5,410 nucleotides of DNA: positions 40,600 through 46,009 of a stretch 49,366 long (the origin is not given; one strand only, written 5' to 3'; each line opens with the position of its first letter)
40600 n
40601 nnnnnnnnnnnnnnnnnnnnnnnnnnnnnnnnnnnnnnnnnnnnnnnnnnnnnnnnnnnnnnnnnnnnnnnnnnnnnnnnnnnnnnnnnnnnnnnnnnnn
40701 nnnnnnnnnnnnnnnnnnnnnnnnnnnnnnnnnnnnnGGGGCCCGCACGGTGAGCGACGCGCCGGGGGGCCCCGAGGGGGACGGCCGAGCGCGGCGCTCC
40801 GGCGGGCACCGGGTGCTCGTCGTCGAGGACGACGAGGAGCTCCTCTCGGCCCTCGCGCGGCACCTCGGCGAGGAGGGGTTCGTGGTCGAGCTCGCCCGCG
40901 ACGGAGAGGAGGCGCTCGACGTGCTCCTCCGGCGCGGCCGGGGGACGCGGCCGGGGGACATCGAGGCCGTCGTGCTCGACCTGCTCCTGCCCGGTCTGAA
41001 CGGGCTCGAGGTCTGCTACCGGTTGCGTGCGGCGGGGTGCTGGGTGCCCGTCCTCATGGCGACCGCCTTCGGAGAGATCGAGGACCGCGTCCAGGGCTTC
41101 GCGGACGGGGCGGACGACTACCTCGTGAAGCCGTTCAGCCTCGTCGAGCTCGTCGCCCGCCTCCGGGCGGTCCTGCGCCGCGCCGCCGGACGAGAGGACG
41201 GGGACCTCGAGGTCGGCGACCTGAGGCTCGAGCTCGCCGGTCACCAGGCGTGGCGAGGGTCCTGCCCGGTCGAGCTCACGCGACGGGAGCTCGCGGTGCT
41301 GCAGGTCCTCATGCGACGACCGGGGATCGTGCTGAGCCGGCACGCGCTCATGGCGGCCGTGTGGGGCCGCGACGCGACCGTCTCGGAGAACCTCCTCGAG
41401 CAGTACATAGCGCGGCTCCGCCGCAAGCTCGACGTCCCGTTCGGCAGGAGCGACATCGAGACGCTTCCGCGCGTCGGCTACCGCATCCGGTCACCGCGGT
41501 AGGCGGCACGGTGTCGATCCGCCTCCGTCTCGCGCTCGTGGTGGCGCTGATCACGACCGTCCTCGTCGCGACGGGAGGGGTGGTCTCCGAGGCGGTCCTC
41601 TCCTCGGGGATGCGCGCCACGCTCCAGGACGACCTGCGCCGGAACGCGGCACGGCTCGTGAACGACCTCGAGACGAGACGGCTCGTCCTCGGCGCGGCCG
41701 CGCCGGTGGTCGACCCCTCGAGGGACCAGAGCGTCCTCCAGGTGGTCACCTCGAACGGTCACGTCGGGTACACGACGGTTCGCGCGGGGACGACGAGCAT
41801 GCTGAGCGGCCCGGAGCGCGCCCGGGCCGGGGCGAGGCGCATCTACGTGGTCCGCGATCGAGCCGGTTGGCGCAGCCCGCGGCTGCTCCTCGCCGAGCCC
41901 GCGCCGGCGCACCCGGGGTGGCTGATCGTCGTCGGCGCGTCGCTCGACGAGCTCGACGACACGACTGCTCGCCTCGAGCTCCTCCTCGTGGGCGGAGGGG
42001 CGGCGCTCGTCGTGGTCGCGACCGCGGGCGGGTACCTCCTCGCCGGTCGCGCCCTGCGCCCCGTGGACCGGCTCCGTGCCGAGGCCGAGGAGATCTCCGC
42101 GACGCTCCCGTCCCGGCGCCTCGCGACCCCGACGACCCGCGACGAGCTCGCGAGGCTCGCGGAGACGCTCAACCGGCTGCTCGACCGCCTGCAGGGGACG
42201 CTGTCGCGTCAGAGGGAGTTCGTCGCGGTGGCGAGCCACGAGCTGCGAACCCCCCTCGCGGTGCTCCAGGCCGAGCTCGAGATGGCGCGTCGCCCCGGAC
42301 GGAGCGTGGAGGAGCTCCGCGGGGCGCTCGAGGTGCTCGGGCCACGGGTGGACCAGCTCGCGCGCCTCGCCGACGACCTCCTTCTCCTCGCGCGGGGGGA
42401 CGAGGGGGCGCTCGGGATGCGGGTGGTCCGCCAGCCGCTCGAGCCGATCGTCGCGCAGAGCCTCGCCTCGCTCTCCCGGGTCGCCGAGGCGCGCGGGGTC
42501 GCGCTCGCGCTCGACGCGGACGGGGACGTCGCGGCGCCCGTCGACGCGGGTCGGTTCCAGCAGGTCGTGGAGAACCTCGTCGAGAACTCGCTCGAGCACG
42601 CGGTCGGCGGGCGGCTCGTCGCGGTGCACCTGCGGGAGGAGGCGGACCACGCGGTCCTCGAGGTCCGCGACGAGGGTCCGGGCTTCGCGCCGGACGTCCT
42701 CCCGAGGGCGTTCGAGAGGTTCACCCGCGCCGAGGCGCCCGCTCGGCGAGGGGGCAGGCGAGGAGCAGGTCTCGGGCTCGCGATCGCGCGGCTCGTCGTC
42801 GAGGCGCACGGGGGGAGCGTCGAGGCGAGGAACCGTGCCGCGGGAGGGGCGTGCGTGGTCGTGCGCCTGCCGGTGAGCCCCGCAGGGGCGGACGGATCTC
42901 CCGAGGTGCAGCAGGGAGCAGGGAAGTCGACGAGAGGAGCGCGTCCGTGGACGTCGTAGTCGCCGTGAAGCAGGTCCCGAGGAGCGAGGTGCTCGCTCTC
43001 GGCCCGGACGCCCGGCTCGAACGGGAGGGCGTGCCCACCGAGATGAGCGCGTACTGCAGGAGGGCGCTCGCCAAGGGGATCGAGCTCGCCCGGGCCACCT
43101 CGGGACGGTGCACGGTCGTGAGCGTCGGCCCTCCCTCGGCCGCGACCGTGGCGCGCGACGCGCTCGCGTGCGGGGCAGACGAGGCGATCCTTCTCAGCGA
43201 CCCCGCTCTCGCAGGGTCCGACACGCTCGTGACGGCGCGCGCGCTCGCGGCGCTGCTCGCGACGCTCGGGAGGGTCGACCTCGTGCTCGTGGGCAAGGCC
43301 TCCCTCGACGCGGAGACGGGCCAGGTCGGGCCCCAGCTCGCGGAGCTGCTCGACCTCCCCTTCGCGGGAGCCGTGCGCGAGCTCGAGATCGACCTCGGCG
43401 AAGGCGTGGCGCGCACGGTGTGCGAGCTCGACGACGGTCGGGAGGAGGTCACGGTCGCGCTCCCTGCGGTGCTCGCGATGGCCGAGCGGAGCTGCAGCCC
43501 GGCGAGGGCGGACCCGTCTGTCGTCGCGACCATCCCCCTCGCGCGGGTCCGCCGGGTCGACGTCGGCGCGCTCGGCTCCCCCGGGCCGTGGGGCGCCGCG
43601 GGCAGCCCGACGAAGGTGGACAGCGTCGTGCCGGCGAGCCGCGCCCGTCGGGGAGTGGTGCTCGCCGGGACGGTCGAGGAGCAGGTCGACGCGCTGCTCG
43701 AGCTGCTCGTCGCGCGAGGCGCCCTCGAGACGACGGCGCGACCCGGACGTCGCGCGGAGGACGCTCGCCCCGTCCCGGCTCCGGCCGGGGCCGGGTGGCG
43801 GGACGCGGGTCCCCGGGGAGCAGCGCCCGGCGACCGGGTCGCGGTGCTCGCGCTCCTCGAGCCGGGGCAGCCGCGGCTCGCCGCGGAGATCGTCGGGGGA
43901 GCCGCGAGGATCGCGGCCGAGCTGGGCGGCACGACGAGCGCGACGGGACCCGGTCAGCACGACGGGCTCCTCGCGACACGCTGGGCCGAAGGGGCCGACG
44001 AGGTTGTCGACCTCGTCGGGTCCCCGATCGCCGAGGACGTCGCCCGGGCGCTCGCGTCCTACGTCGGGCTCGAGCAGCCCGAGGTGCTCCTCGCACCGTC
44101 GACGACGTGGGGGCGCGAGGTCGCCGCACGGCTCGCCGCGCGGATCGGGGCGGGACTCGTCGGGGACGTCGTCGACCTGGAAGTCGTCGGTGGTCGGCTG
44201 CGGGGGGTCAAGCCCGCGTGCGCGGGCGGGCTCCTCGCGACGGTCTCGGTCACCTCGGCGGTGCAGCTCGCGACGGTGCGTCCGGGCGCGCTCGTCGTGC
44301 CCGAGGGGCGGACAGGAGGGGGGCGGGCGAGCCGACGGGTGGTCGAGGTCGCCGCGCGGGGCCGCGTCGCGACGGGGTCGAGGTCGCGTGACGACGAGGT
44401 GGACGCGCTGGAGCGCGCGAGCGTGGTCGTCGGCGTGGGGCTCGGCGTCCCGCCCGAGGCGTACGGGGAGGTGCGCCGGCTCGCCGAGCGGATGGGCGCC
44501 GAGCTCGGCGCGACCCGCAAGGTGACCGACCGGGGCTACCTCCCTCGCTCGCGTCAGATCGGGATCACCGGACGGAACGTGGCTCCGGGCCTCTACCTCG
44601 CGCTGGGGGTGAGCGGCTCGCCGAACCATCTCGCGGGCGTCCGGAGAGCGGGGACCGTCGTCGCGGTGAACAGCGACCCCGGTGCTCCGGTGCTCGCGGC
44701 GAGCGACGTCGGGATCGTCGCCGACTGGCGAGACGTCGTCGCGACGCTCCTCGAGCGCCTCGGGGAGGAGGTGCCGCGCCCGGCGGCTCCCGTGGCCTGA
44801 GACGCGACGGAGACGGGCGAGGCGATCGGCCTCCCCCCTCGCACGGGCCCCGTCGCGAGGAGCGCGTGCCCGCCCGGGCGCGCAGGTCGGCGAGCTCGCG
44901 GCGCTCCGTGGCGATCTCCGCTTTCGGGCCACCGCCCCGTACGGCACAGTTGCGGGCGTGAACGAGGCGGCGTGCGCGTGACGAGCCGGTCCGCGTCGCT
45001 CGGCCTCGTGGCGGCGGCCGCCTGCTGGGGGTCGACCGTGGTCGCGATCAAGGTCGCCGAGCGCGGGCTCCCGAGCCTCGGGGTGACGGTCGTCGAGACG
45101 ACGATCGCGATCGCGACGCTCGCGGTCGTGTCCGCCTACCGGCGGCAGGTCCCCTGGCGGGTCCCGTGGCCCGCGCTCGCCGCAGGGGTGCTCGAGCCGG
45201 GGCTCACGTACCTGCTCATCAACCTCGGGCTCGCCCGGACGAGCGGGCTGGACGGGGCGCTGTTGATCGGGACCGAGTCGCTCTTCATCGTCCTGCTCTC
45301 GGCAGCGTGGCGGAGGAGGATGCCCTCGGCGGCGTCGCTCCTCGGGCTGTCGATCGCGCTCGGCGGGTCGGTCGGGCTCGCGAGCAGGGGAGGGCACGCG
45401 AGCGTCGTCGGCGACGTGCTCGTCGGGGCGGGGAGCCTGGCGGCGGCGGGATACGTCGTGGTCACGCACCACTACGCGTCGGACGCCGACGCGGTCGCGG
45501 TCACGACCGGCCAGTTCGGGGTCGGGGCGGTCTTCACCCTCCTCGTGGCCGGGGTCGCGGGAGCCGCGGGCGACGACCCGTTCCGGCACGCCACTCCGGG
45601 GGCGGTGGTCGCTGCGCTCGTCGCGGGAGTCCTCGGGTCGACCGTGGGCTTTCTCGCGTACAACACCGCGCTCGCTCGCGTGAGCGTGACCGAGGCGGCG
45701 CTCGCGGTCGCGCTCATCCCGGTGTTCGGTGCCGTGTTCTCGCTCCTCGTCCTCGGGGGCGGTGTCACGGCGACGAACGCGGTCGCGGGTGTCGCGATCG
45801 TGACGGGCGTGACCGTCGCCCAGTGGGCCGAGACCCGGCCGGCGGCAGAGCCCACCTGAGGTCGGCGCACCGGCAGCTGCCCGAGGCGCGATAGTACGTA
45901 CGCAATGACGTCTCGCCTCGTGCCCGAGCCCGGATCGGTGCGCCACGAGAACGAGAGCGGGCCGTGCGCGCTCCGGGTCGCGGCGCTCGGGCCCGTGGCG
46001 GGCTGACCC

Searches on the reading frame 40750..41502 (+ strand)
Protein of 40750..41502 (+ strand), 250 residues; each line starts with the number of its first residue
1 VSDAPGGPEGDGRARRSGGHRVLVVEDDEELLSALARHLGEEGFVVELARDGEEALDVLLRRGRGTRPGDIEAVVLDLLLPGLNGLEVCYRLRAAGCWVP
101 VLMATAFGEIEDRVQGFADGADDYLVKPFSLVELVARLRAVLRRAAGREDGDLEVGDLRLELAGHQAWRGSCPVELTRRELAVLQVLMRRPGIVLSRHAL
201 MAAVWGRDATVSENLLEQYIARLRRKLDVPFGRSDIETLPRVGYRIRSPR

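Call 30: search_protein_families(library=pfam, proteins=[window:40750-41502:+], max_evalue=0.001)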
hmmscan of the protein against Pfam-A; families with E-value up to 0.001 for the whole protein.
window:40750-41502:+ (250 aa): 2 families
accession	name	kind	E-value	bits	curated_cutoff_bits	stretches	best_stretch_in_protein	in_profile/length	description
PF00072.30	Response_reg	-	6.4e-24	84.7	30.2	1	22-138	1-110/111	Response regulator receiver domain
PF00486.34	Trans_reg_C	-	4.3e-22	78.4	26.2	1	173-246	3-77/77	Transcriptional regulatory protein, C terminal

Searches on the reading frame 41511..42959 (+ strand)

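Call 31: search_protein_families(library=pfam, proteins=[window:41511-42959:+], max_evalue=0.001)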
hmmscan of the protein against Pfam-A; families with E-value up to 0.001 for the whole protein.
window:41511-42959:+ (482 aa): 4 families
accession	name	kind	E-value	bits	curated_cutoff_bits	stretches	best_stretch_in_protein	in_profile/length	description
PF02518.31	HATPase_c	-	7.3e-26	91.2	26.4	1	345-456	2-110/111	Histidine kinase-, DNA gyrase B-, and HSP90-like ATPase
PF00512.31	HisKA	-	3.1e-14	53.2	26.9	1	234-299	2-66/66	His Kinase A (phospho-acceptor) domain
PF00672.30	HAMP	-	1.1e-08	35.7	25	1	176-228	1-52/53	HAMP domain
PF13581.12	HATPase_c_2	-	2.4e-05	24.8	27.4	1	319-449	3-123/127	Histidine kinase-like ATPase domain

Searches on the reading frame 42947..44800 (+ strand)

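Call 31: search_protein_families(library=pfam, proteins=[window:42947-44800:+], max_evalue=0.001)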
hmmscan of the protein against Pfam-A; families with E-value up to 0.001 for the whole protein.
window:42947-44800:+ (617 aa): 2 families
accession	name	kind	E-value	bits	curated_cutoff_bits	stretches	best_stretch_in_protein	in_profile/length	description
PF01012.27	ETF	-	7.3e-52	176.2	26.7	2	24-193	4-170/181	Electron transfer flavoprotein domain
PF00766.25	ETF_alpha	-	1.7e-24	86.1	27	1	488-566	2-81/81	Electron transfer flavoprotein FAD-binding domain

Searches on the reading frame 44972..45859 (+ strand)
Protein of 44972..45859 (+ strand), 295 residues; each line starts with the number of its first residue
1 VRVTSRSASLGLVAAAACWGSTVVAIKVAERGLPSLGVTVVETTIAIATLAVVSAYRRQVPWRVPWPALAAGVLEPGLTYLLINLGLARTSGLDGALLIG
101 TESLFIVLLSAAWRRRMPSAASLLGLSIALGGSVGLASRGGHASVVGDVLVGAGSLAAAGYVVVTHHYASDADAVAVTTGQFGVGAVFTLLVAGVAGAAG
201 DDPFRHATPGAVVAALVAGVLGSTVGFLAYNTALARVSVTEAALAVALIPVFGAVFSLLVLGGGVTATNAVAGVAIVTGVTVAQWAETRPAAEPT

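Call 31: search_protein_families(library=pfam, proteins=[window:44972-45859:+], max_evalue=0.001)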
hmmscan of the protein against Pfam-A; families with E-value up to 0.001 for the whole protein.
window:44972-45859:+ (295 aa): 2 families
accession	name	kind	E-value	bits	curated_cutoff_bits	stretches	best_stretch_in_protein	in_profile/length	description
PF00892.27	EamA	-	5.1e-30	104.9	28.2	2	147-282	3-132/135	EamA-like transporter family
PF03151.22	TPT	-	1.6e-06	28.2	30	1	176-287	33-139/291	Triose-phosphate Transporter family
